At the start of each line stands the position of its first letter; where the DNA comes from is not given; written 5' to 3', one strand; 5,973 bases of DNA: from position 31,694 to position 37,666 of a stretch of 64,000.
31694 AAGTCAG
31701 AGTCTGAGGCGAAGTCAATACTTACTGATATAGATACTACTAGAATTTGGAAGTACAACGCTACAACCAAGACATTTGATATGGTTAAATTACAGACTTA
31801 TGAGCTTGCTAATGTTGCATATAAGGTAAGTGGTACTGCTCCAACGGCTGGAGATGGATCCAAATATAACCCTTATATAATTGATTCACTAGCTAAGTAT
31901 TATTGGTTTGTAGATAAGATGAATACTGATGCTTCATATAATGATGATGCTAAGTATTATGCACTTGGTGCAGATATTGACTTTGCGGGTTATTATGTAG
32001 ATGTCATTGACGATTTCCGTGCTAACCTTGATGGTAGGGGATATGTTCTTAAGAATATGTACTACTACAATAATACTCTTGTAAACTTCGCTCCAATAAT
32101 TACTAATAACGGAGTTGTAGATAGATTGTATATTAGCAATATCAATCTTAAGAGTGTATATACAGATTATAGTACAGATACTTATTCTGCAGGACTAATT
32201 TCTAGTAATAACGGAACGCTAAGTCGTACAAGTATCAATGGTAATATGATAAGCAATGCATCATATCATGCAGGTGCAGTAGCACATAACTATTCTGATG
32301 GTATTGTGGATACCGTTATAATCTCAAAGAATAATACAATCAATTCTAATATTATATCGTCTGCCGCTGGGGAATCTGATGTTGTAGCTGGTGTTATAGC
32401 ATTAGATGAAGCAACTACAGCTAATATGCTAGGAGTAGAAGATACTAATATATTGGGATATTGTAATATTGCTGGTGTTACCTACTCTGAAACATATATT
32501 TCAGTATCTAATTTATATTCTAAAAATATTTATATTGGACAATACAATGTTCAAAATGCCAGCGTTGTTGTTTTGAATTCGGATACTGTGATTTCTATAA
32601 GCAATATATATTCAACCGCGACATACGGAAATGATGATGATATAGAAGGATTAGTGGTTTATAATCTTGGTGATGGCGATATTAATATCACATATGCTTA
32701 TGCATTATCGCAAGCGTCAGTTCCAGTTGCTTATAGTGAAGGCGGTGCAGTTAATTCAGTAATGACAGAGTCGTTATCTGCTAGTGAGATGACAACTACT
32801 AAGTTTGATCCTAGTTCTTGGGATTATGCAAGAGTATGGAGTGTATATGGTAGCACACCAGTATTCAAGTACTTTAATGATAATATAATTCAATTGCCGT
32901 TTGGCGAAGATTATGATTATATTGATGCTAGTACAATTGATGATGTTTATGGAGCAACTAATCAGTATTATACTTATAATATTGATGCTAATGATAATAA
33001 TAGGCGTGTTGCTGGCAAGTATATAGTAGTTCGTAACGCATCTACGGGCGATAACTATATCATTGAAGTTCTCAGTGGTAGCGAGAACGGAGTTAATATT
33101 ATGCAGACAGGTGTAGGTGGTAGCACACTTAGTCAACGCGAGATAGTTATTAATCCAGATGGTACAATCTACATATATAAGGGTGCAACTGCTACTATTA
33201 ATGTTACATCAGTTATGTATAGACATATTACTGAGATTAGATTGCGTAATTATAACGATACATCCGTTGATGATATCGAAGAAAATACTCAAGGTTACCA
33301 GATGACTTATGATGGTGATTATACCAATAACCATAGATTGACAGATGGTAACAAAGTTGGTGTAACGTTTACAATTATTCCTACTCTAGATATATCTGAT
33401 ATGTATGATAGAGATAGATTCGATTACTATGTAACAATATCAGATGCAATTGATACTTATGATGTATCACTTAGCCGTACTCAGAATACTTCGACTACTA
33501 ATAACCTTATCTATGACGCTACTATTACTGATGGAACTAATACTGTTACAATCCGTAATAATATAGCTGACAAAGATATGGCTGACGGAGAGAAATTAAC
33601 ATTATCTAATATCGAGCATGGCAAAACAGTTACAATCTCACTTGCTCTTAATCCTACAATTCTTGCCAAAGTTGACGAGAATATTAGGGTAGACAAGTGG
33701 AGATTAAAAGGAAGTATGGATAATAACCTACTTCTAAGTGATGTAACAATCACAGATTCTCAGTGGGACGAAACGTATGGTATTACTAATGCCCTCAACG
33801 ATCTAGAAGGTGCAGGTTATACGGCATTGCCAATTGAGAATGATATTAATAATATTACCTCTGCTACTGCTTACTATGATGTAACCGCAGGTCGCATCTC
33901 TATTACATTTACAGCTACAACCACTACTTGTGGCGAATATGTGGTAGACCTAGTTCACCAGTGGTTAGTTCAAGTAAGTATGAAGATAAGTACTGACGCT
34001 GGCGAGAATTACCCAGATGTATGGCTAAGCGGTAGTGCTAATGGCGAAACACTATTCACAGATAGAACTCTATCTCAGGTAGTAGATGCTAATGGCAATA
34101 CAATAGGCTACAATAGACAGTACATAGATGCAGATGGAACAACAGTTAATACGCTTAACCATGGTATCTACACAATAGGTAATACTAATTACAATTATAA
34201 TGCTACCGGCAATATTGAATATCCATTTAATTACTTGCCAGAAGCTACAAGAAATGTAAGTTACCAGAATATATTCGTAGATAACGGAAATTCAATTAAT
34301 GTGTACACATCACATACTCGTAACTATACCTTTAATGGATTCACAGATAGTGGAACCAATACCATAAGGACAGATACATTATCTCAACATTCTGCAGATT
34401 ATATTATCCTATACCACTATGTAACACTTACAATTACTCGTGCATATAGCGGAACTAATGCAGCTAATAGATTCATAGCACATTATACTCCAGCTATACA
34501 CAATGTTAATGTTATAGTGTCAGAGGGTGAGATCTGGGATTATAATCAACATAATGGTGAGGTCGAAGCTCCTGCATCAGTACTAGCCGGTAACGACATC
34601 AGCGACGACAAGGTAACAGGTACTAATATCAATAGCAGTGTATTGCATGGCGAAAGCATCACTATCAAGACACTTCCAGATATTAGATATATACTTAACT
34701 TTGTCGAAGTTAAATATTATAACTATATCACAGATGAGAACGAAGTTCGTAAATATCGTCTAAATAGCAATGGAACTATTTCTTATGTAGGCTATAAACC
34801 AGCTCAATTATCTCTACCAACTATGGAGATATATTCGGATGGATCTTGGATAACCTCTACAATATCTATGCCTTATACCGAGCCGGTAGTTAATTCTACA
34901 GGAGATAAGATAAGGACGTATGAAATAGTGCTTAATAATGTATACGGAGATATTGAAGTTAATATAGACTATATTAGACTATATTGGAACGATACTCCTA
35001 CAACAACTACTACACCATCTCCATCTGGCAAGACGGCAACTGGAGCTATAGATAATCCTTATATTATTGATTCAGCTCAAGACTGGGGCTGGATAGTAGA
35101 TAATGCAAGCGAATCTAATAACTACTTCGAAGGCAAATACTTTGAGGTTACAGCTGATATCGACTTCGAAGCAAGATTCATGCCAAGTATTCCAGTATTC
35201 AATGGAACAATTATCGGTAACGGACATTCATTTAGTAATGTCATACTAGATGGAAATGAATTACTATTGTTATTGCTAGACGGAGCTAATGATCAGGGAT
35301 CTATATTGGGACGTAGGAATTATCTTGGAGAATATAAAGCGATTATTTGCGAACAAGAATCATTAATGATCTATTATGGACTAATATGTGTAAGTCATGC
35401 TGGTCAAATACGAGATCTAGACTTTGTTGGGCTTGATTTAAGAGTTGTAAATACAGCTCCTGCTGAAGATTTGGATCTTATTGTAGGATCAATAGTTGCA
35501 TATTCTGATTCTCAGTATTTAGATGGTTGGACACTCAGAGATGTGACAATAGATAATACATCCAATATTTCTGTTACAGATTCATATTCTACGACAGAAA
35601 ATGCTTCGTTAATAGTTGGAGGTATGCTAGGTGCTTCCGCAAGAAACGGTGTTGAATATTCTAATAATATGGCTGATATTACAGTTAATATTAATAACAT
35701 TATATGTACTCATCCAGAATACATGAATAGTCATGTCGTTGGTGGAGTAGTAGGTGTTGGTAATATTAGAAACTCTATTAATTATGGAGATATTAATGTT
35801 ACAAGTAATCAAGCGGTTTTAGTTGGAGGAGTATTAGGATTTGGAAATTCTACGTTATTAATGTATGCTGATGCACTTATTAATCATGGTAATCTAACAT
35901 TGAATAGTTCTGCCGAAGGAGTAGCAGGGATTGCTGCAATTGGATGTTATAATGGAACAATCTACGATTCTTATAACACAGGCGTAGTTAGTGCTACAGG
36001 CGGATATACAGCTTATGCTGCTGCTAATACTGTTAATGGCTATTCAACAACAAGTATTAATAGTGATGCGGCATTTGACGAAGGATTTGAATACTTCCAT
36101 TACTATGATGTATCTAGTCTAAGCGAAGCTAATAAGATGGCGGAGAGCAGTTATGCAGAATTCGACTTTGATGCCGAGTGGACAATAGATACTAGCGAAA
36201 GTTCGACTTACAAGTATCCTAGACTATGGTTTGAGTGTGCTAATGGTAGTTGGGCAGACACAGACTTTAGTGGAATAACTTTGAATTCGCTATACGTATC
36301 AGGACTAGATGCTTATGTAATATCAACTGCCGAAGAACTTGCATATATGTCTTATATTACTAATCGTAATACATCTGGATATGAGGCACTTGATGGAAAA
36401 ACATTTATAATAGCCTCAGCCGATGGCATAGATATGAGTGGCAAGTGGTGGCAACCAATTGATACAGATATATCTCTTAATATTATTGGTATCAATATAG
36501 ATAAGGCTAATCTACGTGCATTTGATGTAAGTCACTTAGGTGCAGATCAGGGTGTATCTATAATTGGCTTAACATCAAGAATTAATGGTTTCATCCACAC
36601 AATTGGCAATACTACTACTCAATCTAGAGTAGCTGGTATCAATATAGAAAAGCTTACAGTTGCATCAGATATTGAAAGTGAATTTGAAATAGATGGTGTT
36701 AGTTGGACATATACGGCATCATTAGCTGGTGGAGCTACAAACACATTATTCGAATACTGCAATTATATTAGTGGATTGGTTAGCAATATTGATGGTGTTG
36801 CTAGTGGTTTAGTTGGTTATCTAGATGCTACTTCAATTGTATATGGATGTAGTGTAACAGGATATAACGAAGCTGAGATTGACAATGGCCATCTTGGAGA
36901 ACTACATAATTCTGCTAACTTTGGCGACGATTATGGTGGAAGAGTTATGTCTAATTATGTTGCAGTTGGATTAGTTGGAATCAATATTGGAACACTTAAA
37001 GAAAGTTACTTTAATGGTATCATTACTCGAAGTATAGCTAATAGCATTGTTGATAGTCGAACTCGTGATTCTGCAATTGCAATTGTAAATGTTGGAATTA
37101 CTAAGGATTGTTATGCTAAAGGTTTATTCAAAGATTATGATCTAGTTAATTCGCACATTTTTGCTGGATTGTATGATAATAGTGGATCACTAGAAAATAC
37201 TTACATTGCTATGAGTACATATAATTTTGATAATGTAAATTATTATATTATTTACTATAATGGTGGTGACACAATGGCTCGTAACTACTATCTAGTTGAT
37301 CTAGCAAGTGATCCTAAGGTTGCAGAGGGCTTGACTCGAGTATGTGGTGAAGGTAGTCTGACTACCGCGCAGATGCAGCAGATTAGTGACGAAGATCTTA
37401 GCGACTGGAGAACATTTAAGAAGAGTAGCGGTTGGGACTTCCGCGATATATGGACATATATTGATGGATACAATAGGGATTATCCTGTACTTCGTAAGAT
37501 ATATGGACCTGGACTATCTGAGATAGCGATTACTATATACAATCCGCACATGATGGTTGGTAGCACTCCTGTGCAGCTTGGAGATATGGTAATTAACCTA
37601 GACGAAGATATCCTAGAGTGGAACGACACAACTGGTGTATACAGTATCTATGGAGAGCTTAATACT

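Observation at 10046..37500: At least nine diverged beta-helix modules with conserved N-cap and C-cap motifs inside the giant protein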

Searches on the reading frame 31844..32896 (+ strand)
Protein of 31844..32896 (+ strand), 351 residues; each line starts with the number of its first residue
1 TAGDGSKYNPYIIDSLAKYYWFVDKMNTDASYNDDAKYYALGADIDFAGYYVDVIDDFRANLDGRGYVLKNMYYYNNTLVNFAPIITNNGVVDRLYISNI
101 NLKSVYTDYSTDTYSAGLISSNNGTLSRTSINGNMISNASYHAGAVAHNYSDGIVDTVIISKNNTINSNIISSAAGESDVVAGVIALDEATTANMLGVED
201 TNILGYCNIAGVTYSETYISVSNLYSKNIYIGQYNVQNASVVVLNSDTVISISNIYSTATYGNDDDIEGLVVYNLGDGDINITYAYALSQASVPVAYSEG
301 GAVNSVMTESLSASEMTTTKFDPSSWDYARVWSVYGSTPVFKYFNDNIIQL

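Call 6: search_protein_families(library=pfam, proteins=[window:31844-32896:+], max_evalue=10)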
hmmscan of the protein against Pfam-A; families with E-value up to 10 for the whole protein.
window:31844-32896:+ (351 aa): 1 family
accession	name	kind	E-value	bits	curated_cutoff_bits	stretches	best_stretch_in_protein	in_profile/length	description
PF25791.1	BREX_BrxC_wHTH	-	0.054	13.8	27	1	248-285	58-96/126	BREX ATP-binding protein BrxC winged helix-turn-helix domain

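Call 7: search_protein_families(library=ncbifam, proteins=[window:31844-32896:+], max_evalue=10)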
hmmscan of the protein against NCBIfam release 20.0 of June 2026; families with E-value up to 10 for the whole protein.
window:31844-32896:+ (351 aa): 0 families

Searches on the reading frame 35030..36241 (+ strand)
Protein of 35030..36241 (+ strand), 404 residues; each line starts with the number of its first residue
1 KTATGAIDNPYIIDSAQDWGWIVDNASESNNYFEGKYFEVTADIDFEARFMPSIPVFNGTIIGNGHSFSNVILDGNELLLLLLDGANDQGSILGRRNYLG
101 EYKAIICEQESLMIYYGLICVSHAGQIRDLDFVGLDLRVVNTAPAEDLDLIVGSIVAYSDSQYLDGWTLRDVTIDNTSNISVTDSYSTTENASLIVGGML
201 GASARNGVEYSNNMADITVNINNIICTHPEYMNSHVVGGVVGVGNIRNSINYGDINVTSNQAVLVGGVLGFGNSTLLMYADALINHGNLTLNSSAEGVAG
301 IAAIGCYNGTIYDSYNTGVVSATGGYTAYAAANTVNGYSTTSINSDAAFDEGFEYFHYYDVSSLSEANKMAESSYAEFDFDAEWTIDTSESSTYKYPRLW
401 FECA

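Call 6: search_protein_families(library=pfam, proteins=[window:35030-36241:+], max_evalue=10)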
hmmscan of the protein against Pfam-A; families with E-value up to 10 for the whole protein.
window:35030-36241:+ (404 aa): 0 families

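Call 7: search_protein_families(library=ncbifam, proteins=[window:35030-36241:+], max_evalue=10)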
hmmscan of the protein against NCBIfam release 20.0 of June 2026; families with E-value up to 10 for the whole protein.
window:35030-36241:+ (404 aa): 0 families

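Call 68: predict_structure(alignment_id=A6)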
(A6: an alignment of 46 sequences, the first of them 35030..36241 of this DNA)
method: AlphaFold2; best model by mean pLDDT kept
length: 404 residues; sequences in the alignment: 46
mean_pLDDT: 68.0   pTM: 0.66
mean pLDDT of the five models: 68.0, 64.8, 64.2, 63.8, 61.8
residues with pLDDT >= 90: 44; 70-90: 159; 50-70: 130; < 50: 71
segments of 3 or more residues with pLDDT < 50: 79-110, 186-188, 224-232, 277-279, 324-327, 329-331, 350-358
pLDDT, mean of each block of 10 residues (from residue 1): 92 94 82 91 88 76 93 66 42 29 31 72 85 83 64 74 56 67 54 72 67 79 48 68 74 78 73 54 55 62 60 63 52 54 51 47 79 87 85 79 52
secondary structure, 60 per line:
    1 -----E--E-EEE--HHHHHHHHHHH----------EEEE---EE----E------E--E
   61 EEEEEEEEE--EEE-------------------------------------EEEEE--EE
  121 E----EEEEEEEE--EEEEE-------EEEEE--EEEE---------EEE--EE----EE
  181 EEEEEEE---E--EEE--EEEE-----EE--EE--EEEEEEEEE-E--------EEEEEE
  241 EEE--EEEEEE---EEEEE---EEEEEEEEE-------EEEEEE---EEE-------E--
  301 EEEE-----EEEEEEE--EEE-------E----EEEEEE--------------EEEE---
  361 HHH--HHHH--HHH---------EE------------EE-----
elements in order: E11-13 H16-26 E37-40 E60-69 E72-74 E112-116 E119-121 E126-133 E136-140 E148-152 E155-158 E168-170 E179-187 E194-196 E199-202 E216-224 E235-243 E246-251 E255-259 E263-271 E279-284 E288-290 E301-304 E310-316 E319-321 E334-339 E354-357 H366-369
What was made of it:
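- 35033..36220 (+): Module M8 (aa 8413-8808). The most canonical module, with three GGhhG rungs. AF2 pLDDT 68, pTM 0.66 (call 68).
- On GLUG-type beta-helix module: AF2 of M8: pLDDT 68, pTM 0.66, all-beta with capping helices (call 68).
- It is all-beta with capping helices (call 68).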

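Call 70: fold_search(model_id=the predicted structure, library=pdb)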
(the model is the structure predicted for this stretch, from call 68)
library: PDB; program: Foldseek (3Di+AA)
matches with E <= 10: 253; with E <= 0.001: 0
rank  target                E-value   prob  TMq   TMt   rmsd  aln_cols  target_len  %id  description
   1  7b8b_B                1.2e-02  0.33  0.19  0.20  17.4       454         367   10  ADPG2 - ENDOPOLYGALACTURONASE FROM ARABIDOPSIS THALIANA (released 2022-06-22)
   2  5ny0                  1.6e-02  0.72  0.24  0.26  14.3       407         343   12  L. reuters 100-23 SRRP (released 2018-03-21)
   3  5nxk_B                1.9e-02  0.60  0.20  0.24  13.4       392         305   11  L. reuteri 53608 SRRP (released 2018-03-21)
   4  5nxk_A                2.5e-02  0.66  0.22  0.27  13.4       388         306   12  L. reuteri 53608 SRRP (released 2018-03-21)
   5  1k5c                  2.5e-02  0.30  0.19  0.21  16.3       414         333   17  Endopolygalacturonase I from Stereum purpureum at 0.96 A resolution (released 2002-06-05)
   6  7b8b_A                3.7e-02  0.18  0.18  0.19  17.2       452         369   10  ADPG2 - ENDOPOLYGALACTURONASE FROM ARABIDOPSIS THALIANA (released 2022-06-22)
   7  2pyg_A                4.5e-02  0.28  0.20  0.21  14.9       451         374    9  Azotobacter vinelandii Mannuronan C-5 epimerase AlgE4 A-module (released 2008-05-27)
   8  6nw9_C                4.5e-02  0.11  0.13  0.10  17.6       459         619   13  CRYSTAL STRUCTURE OF A TAILSPIKE PROTEIN 3 (TSP3, ORF212) FROM ESCHERICHIA COLI O157:H7 BACTERIOPHAGE CBA120 (released 2019-06-05)
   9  1jrg_A                5.1e-02  0.47  0.22  0.24  12.7       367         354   14  Crystal Structure of the R3 form of Pectate Lyase A, Erwinia chrysanthemi (released 2002-06-19)
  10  1jta                  7.0e-02  0.44  0.22  0.24  12.2       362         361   12  Crystal Structure of Pectate Lyase A (C2 form) (released 2002-06-19)
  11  5gai_0                8.5e-02  0.10  0.14  0.11  16.9       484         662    8  Probabilistic Structural Models of Mature P22 Bacteriophage Portal, Hub, and Tailspike proteins (released 2016-02-17)
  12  1jrg_B                8.8e-02  0.47  0.23  0.25  13.0       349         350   15  Crystal Structure of the R3 form of Pectate Lyase A, Erwinia chrysanthemi (released 2002-06-19)
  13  6nw9_B                1.0e-01  0.11  0.15  0.11  16.9       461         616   10  CRYSTAL STRUCTURE OF A TAILSPIKE PROTEIN 3 (TSP3, ORF212) FROM ESCHERICHIA COLI O157:H7 BACTERIOPHAGE CBA120 (released 2019-06-05)
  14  1ooc_A                1.1e-01  0.47  0.23  0.25  14.5       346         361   15  Mutations in the T1.5 loop of pectate lyase A (released 2004-03-16)
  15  4mr0_A                1.1e-01  0.14  0.18  0.17  15.5       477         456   11  Crystal structure of PfbA, a surface adhesin of Streptococcus pneumoniae (released 2014-02-05)
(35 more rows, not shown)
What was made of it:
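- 35033..36220 (+): The top 50 Foldseek matches in PDB are right-handed beta-helices (call 70).
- Its 50 best PDB matches are right-handed beta-helices, including SRRP and PfbA adhesins, pectate lyases and IgA1 protease (call 70).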

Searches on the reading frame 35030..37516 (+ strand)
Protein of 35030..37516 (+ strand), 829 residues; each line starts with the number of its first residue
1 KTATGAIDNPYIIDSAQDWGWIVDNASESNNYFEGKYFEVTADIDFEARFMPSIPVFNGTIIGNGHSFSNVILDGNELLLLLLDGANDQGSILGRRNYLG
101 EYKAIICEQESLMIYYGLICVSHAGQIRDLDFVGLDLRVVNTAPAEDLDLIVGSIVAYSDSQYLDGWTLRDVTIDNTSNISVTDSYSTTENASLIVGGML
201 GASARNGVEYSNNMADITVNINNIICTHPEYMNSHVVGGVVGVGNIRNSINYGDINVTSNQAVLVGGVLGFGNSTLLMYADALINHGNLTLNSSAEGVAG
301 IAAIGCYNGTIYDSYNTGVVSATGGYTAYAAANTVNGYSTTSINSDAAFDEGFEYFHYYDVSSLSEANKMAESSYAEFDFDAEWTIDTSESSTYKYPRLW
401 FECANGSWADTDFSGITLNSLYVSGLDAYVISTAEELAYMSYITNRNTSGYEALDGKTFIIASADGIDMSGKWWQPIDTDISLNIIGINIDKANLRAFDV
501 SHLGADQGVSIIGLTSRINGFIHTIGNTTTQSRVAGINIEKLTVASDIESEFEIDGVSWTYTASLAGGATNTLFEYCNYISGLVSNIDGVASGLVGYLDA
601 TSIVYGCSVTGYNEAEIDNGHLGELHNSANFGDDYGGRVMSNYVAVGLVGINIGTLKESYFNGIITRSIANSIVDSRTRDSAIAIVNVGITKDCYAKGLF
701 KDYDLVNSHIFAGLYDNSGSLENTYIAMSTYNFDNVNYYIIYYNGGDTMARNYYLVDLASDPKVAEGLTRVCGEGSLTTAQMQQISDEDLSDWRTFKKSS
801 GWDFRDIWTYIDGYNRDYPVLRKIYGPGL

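Call 14: find_homologous_proteins(query=window:35030-37516:+, max_evalue=0.001)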
Query window:35030-37516:+: 8000 candidates shared short words with the query, none scored E <= 0.001.
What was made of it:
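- Tried and rejected: Word-indexed homologue search with M8-M9: 8,000 candidates, none significant (call 14).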

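Call 16: find_related_loci(query=window:35030-37516:+, collection=genome_contigs, flank=10000)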
Query window:35030-37516:+ (829 aa) in genome_contigs; peptide patterns used: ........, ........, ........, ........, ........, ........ (x = any residue, [..] = any of these).
20 stretches matched a pattern, but none encodes a relative of the query by tblastn (E <= 1e-3).

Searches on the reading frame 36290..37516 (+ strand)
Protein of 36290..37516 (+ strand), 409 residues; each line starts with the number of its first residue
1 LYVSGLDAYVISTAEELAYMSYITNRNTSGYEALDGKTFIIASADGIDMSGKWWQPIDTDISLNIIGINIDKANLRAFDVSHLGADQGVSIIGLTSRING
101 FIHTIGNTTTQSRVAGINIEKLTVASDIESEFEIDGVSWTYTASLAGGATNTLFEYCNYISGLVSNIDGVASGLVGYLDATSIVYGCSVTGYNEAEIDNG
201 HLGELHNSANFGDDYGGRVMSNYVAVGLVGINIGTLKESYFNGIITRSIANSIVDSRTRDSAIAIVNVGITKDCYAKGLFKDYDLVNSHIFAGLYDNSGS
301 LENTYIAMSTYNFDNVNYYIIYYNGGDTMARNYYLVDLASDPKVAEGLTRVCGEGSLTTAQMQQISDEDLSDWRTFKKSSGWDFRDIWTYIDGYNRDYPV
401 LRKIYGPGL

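Call 6: search_protein_families(library=pfam, proteins=[window:36290-37516:+], max_evalue=10)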
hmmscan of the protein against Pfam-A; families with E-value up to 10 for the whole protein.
window:36290-37516:+ (409 aa): 0 families

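Call 7: search_protein_families(library=ncbifam, proteins=[window:36290-37516:+], max_evalue=10)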
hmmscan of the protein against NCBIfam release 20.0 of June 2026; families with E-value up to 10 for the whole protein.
window:36290-37516:+ (409 aa): 1 family
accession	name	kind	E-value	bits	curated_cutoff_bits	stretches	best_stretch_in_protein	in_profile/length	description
NF046029.1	ProtAdlyltaseNmFic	equivalog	0.044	13.5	230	1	255-319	5-68/177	protein adenylyltransferase Fic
